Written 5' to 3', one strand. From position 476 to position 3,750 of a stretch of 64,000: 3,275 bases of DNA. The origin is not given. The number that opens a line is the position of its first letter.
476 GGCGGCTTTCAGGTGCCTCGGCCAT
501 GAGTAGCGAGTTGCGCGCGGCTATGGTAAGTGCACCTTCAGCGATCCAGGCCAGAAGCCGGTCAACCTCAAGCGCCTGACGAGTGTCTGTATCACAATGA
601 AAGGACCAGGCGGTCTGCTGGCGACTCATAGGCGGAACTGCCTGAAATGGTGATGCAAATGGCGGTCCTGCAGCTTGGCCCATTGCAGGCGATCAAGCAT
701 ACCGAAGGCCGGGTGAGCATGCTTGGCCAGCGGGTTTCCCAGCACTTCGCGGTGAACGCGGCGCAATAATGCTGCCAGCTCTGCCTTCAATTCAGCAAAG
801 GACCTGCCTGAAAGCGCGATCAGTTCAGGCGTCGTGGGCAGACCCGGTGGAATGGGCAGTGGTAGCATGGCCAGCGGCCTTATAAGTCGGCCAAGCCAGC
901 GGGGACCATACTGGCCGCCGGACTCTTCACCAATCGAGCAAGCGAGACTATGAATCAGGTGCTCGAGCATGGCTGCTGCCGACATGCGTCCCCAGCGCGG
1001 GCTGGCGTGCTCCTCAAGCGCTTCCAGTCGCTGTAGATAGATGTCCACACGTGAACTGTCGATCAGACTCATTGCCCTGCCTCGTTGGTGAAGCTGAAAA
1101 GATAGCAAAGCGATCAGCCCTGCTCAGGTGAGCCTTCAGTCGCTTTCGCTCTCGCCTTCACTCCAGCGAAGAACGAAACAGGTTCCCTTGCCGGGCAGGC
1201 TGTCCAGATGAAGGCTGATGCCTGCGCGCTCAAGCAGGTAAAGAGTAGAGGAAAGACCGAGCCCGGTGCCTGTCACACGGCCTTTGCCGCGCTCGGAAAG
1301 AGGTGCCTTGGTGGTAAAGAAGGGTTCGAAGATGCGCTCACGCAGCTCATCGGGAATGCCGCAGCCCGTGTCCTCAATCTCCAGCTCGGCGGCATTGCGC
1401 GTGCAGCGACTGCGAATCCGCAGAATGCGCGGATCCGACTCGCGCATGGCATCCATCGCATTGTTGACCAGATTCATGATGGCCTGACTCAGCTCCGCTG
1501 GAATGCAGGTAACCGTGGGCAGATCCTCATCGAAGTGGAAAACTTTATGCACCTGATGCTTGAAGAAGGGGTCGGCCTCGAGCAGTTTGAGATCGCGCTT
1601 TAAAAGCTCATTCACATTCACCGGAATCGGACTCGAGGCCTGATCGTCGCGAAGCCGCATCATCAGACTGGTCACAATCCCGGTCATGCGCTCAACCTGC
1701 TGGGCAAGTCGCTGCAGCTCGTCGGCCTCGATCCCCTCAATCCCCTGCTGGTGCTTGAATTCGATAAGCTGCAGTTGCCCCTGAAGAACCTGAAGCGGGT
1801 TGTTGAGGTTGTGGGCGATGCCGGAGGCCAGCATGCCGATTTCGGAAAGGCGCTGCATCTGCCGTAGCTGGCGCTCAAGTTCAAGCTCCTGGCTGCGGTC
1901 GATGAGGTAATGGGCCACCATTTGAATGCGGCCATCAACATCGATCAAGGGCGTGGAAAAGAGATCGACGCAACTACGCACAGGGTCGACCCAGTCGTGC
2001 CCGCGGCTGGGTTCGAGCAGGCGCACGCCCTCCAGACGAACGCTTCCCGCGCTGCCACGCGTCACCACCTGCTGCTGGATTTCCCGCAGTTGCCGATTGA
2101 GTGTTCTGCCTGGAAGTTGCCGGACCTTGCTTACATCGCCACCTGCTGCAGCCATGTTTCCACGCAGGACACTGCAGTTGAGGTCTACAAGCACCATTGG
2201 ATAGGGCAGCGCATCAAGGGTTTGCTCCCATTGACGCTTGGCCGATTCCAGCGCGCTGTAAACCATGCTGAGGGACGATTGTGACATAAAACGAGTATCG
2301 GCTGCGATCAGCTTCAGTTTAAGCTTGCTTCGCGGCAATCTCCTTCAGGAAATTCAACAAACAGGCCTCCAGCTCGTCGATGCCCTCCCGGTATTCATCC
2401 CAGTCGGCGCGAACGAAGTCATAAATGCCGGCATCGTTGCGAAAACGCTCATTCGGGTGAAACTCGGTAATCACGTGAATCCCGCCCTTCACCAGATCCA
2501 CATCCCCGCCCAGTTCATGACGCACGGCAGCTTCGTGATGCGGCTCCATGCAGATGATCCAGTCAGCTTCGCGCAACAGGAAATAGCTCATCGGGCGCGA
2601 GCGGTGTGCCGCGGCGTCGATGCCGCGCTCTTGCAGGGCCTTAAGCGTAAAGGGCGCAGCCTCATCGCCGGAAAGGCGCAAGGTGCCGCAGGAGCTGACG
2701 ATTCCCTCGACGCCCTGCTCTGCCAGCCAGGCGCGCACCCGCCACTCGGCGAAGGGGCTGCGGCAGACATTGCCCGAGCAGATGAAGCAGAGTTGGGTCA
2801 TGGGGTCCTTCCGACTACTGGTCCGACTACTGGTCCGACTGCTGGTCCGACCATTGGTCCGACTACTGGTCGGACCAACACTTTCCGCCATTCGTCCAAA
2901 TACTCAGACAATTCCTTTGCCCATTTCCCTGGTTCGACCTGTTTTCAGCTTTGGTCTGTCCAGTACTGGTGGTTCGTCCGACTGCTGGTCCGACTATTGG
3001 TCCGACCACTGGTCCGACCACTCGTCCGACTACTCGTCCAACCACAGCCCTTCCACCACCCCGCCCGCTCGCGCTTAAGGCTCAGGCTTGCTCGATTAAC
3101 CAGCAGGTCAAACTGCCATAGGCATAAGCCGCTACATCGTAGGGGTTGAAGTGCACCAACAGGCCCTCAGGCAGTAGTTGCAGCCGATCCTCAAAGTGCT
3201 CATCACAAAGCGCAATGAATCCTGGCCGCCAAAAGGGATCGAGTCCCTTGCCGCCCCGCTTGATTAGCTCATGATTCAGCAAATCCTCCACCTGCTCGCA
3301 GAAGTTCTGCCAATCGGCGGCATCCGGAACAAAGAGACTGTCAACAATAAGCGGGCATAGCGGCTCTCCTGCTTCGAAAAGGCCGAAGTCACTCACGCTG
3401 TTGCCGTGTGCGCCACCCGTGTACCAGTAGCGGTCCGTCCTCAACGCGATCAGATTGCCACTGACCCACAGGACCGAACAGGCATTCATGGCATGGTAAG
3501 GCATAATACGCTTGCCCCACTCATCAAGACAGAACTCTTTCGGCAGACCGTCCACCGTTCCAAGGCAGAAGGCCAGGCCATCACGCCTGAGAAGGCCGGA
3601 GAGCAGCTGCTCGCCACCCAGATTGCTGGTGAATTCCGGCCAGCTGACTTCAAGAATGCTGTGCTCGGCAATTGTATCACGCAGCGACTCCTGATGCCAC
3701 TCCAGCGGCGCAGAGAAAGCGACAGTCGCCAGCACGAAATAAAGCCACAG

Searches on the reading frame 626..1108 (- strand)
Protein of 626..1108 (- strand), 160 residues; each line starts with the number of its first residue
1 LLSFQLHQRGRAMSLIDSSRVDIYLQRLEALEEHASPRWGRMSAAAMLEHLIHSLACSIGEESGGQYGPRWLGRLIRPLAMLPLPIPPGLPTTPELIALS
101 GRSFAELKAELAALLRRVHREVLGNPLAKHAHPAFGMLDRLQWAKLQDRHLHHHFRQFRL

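Call 10: search_protein_families(library=pfam, proteins=[window:626-1108:-], max_evalue=0.01)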
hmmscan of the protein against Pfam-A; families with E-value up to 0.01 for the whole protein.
window:626-1108:- (160 aa): 2 families
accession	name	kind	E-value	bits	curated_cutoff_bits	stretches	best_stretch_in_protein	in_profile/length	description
PF07606.16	DUF1569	-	6.9e-05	23.5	21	1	24-159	15-150/152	Protein of unknown function (DUF1569)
PF12867.12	DinB_2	-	0.0013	19.6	24.8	1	24-157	12-127/128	DinB superfamily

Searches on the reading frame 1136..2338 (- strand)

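Call 10: search_protein_families(library=pfam, proteins=[window:1136-2338:-], max_evalue=0.01)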
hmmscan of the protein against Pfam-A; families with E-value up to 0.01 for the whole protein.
window:1136-2338:- (400 aa): 3 families
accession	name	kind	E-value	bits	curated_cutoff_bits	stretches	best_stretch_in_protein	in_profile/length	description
PF02518.31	HATPase_c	-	4.5e-20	72.6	26.4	1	281-392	4-107/111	Histidine kinase-, DNA gyrase B-, and HSP90-like ATPase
PF00512.31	HisKA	-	1.1e-05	25.8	26.9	1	169-227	4-59/66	His Kinase A (phospho-acceptor) domain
PF13589.12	HATPase_c_3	-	0.00031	21.2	25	1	283-366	3-83/137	Histidine kinase-, DNA gyrase B-, and HSP90-like ATPase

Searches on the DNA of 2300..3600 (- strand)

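Call 6: search_rna_families(source=window, start=2300, end=3600, threshold=evalue, max_evalue=10)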
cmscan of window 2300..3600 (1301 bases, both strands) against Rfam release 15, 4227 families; matches with E-value up to 10: 6.
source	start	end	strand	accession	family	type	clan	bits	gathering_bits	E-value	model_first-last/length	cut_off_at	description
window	2797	2889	+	RF03771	mir-341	Gene; miRNA;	-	24.2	90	0.022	1-96/96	no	mir-341 microRNA precursor family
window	2815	2869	+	RF00825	mir-344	Gene; miRNA;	-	20.1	52.5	0.28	1-71/71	no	mir-344 microRNA precursor family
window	2602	2676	+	RF03006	M23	Gene; sRNA;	-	18.3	41.2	1.7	1-53/53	no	M23 RNA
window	2844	2877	+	RF00941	mir-434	Gene; miRNA;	-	17.5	100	4.3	1-81/81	no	mir-434 microRNA precursor family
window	2889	2935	+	RF02480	GlsR14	Gene; snRNA; snoRNA; CD-box;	-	17.3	90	0.3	17-68/68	no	Small nucleolar RNA GlsR14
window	3005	3090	-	RF01383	GRIK4_3p_UTR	Gene;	-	14.6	38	9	1-94/94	no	GRIK4 3 prime UTR element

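Call 43: search_rna_families(sources=[L151, L120], threshold=evalue, max_evalue=1)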
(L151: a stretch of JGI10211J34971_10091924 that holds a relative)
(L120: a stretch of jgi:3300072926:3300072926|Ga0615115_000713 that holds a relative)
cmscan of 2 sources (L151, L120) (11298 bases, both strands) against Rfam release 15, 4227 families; matches with E-value up to 1: 0.
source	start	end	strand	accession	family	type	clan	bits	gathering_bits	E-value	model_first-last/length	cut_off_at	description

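Call 74: search_dna_similar(query=window:2790-3090:-, collection=plasmids, mode=distant, max_rows=8)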
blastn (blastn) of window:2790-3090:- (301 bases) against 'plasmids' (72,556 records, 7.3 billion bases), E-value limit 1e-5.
No match.
